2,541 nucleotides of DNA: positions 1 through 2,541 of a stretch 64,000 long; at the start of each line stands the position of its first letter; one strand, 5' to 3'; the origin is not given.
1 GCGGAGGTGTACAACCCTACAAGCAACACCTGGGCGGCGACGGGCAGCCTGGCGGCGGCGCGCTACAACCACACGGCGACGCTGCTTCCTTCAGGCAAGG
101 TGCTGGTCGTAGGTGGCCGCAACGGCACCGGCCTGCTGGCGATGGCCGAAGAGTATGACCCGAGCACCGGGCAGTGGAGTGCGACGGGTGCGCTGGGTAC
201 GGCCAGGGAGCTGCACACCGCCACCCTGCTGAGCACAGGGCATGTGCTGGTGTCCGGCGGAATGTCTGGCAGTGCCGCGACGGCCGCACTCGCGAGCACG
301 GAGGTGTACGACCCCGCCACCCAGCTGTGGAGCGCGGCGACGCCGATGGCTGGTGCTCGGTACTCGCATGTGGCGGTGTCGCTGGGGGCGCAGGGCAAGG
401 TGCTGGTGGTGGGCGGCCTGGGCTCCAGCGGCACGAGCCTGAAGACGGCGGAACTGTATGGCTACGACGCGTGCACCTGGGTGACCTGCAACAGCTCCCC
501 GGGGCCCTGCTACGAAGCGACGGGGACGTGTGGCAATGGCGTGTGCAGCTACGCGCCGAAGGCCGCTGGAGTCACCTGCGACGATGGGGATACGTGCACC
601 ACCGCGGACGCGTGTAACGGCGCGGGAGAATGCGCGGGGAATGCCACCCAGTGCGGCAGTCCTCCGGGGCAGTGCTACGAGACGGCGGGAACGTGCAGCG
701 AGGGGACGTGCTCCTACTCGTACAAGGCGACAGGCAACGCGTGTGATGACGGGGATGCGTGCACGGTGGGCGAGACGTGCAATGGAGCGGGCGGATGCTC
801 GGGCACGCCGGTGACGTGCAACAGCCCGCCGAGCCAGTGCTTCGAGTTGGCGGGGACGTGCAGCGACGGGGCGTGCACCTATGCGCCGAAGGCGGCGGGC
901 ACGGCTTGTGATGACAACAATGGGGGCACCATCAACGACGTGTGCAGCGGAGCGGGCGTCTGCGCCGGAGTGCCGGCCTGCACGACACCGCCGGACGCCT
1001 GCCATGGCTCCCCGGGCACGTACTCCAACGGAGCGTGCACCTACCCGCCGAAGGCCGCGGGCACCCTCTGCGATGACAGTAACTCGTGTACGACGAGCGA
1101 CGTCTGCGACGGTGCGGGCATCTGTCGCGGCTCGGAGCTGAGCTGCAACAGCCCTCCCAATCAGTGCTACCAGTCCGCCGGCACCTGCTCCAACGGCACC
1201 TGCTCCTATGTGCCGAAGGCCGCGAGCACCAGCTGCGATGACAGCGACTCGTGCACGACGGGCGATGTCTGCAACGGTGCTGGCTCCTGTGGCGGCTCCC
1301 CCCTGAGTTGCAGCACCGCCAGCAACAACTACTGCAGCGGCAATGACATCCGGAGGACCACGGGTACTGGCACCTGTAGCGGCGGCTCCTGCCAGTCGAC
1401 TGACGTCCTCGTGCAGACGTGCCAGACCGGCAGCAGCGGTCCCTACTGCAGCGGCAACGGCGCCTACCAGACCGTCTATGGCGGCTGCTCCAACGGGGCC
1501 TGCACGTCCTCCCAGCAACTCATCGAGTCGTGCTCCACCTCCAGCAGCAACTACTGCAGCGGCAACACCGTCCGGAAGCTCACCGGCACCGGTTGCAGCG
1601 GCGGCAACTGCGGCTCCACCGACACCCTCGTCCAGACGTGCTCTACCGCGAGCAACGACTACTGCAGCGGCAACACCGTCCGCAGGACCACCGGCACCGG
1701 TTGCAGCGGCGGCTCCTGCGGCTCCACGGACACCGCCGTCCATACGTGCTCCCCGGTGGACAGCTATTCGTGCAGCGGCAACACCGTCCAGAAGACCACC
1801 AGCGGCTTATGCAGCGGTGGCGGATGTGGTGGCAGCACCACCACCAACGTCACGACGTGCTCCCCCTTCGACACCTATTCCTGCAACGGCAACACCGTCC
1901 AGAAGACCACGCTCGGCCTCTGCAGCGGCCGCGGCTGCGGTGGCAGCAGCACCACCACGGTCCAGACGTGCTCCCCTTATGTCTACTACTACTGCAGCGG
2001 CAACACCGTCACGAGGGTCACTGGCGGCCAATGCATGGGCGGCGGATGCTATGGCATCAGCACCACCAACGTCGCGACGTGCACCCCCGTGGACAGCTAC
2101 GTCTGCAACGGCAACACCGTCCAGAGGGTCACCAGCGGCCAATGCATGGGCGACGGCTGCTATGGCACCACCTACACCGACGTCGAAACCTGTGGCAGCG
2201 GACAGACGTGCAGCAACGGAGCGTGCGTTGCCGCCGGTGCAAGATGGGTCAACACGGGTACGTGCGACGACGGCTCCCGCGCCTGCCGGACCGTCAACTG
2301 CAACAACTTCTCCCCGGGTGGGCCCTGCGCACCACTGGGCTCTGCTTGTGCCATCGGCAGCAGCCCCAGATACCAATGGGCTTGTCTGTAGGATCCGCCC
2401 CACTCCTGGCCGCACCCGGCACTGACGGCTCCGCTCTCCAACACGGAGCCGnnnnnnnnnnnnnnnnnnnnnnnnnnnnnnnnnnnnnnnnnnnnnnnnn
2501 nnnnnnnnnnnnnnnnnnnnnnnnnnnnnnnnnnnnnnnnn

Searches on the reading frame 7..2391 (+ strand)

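Call 15: search_protein_families(library=pfam, proteins=[window:7-2391:+])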
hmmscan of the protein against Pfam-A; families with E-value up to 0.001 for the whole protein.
window:7-2391:+ (794 aa): 7 families
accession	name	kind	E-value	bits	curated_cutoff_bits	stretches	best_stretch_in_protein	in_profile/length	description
PF01344.31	Kelch_1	-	4e-18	65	20.1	2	29-58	11-40/46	Kelch motif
PF13418.12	Kelch_4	-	2.7e-17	62.9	21.6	1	18-59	1-43/49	Galactose oxidase, central domain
PF13415.12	Kelch_3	-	1.6e-14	54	22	1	30-74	2-47/48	Galactose oxidase, central domain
PF24981.1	Beta-prop_ATRN-LZTR1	-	6.4e-12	45.8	50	1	3-138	129-280/289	Attractin/LZTR1 beta-propeller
PF13964.12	Kelch_6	-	1.4e-11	44.4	25.3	0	75-118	9-50/50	Kelch motif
PF07646.21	Kelch_2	-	2.8e-06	27.4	21.3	0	19-62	2-46/48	Kelch motif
PF25210.1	Kelch_FKB95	-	4.2e-05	23.7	70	0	5-60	66-123/268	FKB95, Kelch-repeats domain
